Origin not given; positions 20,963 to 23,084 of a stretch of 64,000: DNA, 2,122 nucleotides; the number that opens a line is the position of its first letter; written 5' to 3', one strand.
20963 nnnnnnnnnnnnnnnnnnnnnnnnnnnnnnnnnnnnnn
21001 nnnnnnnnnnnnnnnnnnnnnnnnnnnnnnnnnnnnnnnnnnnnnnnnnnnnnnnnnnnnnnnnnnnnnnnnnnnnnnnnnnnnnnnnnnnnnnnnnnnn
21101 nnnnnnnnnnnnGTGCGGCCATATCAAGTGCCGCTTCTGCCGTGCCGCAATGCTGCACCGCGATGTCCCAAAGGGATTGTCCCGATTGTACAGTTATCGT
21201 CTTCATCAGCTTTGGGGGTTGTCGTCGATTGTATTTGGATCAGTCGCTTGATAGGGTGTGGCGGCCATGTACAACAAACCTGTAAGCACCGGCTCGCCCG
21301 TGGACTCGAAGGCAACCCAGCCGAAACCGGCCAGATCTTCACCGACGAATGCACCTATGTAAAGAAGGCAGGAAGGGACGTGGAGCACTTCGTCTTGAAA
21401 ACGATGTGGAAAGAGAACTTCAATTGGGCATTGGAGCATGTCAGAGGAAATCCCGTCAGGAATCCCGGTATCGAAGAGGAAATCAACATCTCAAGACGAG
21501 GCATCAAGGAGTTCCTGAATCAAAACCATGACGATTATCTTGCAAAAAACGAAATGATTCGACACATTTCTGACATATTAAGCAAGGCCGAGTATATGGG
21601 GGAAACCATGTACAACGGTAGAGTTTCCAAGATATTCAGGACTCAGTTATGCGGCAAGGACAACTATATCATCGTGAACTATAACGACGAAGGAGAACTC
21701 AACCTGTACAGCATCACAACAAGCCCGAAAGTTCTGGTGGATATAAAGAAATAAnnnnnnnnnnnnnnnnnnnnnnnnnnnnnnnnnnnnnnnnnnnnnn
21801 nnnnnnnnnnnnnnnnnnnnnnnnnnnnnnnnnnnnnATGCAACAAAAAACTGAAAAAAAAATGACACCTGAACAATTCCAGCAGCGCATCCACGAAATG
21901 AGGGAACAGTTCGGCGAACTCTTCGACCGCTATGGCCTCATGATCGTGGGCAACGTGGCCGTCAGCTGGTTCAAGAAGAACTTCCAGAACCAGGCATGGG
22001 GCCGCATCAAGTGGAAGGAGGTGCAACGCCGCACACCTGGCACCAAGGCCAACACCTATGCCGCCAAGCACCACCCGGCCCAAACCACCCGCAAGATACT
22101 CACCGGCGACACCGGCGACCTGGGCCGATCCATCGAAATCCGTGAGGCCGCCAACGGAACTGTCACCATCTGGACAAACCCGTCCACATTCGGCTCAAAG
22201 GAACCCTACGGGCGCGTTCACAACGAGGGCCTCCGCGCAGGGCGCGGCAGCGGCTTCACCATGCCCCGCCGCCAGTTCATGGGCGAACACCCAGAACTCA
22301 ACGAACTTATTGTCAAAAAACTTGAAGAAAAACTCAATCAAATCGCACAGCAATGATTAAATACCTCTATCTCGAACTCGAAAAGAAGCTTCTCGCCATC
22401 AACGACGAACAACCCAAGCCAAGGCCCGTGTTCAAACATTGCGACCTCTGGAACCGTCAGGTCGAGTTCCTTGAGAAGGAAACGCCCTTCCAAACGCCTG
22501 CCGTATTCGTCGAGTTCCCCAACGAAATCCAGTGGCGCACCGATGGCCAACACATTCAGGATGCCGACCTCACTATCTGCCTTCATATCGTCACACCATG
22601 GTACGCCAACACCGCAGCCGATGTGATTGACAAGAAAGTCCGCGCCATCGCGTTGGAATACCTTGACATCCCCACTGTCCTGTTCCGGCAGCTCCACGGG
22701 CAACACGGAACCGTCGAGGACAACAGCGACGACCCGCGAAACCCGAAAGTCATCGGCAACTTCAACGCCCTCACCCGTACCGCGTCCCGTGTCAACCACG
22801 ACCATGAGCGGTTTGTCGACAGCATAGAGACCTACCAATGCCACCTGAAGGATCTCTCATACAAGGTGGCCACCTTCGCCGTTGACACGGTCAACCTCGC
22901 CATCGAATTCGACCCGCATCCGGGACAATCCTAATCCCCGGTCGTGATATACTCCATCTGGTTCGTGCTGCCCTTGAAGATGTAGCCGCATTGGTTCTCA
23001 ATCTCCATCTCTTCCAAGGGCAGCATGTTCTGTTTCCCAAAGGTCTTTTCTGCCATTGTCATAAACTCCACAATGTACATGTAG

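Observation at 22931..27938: Complete diversity-generating retroelement: TR and VR differ only at template adenines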

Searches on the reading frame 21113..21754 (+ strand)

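Call 14: search_protein_families(library=phrogs, proteins=[window:21113-21754:+], max_evalue=0.001)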
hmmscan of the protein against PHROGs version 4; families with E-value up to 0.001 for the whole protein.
window:21113-21754:+ (213 aa): 0 families

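Call 29: search_protein_families(library=pfam, proteins=[window:21113-21754:+], max_evalue=0.01)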
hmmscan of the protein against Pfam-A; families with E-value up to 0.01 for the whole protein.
window:21113-21754:+ (213 aa): 1 family
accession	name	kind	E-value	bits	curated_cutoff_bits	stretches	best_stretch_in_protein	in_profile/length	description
PF18798.6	LPD3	-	1.2e-11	45.3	27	1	96-168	4-75/114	Large polyvalent protein-associated domain 3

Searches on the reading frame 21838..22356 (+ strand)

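Call 14: search_protein_families(library=phrogs, proteins=[window:21838-22356:+], max_evalue=0.001)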
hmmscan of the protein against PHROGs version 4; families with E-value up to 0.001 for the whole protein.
window:21838-22356:+ (172 aa): 1 family
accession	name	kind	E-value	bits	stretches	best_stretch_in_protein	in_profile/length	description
phrog_26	-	connector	9.6e-15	55.8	1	39-171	115-231/321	tail completion or Neck1 protein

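Call 29: search_protein_families(library=pfam, proteins=[window:21838-22356:+], max_evalue=0.01)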
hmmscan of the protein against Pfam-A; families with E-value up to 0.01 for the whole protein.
window:21838-22356:+ (172 aa): 1 family
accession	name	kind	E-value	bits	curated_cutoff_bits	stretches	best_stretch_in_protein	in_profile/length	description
PF05069.18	Phage_tail_S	-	4.6e-07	30.3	24.3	1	73-166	57-147/148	Phage virion morphogenesis family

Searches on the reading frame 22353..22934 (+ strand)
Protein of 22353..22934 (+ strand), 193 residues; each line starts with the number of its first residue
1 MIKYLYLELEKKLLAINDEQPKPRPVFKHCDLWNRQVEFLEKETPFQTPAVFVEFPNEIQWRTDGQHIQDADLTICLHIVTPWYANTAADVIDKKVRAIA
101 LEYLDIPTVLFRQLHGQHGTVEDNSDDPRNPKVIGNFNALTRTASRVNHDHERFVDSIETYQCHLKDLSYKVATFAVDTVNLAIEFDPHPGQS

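Call 14: search_protein_families(library=phrogs, proteins=[window:22353-22934:+], max_evalue=0.001)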
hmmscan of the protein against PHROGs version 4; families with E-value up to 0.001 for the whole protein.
window:22353-22934:+ (193 aa): 1 family
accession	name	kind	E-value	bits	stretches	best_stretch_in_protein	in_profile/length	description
phrog_6911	-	unknown function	1.1e-22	81.4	1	4-119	3-109/148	-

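Call 29: search_protein_families(library=pfam, proteins=[window:22353-22934:+], max_evalue=0.01)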
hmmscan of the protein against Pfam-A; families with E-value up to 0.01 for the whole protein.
window:22353-22934:+ (193 aa): 0 families

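Call 108: find_encoding_contigs(protein=window:22353-22934:+, flank=6000, max_places=10)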
Protein window:22353-22934:+ (193 aa): 15 contigs read that carry it; 10 places shown.
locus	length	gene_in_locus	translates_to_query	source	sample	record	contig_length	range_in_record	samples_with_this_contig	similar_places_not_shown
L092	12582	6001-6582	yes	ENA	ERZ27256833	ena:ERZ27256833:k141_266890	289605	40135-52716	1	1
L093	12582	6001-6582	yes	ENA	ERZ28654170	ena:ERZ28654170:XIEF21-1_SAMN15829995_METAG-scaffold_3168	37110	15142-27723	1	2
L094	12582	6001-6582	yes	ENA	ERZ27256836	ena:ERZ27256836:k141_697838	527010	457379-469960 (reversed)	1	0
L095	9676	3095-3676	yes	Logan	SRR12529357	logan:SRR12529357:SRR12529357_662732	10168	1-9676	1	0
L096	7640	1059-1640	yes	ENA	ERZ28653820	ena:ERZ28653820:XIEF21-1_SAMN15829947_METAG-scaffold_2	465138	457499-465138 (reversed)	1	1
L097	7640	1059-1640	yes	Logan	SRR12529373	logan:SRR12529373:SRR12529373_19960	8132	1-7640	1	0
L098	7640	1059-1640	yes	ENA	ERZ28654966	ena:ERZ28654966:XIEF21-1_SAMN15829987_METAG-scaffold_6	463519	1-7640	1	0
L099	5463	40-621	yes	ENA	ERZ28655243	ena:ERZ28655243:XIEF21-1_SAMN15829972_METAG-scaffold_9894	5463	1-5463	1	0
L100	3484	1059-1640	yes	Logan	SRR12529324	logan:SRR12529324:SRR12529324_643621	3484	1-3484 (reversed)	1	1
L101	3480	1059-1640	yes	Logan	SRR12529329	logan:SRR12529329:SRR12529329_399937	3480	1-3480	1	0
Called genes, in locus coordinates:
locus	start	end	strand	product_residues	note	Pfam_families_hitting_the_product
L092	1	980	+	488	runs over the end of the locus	PF10988:DUF2807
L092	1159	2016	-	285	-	-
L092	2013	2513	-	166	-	PF07638:Sigma70_ECF, PF04542:Sigma70_r2, PF08281:Sigma70_r4_2, PF04545:Sigma70_r4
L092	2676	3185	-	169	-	PF00551:Formyl_trans_N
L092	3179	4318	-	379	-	PF00005:ABC_tran (faint), PF00583:Acetyltransf_1 (faint), PF13508:Acetyltransf_7 (weak)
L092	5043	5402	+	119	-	PF18798:LPD3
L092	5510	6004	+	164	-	PF05069:Phage_tail_S (weak)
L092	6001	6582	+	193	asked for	-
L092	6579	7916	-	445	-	PF00078:RVT_1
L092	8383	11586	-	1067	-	-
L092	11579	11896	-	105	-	-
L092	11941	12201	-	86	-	-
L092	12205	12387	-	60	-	-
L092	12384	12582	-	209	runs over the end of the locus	-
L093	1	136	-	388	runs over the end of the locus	PF00574:CLP_protease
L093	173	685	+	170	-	PF13384:HTH_23 (weak)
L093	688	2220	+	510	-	-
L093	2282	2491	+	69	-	-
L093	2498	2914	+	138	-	PF07030:Phage_Mu_Gp36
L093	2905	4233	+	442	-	PF06074:Portal_Mu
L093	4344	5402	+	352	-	PF18798:LPD3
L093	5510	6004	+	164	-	PF05069:Phage_tail_S (weak)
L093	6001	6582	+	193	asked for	-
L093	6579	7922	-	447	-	PF00078:RVT_1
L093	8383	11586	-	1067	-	-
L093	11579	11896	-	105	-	-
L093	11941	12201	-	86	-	-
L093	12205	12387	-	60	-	-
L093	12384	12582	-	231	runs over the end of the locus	-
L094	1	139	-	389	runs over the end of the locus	PF00574:CLP_protease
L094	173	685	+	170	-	PF13384:HTH_23 (weak)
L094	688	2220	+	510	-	-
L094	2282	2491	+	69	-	-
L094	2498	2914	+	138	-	PF07030:Phage_Mu_Gp36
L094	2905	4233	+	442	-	PF06074:Portal_Mu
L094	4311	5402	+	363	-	PF18798:LPD3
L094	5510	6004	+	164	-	PF05069:Phage_tail_S (weak)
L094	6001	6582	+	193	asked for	-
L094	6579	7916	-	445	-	PF00078:RVT_1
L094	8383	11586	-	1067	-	-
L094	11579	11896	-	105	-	-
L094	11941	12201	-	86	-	-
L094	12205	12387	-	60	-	-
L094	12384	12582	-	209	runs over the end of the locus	-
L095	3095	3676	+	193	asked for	-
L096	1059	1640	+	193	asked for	-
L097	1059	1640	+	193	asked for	-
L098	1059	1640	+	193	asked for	-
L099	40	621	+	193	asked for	-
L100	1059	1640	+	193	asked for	-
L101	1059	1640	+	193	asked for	-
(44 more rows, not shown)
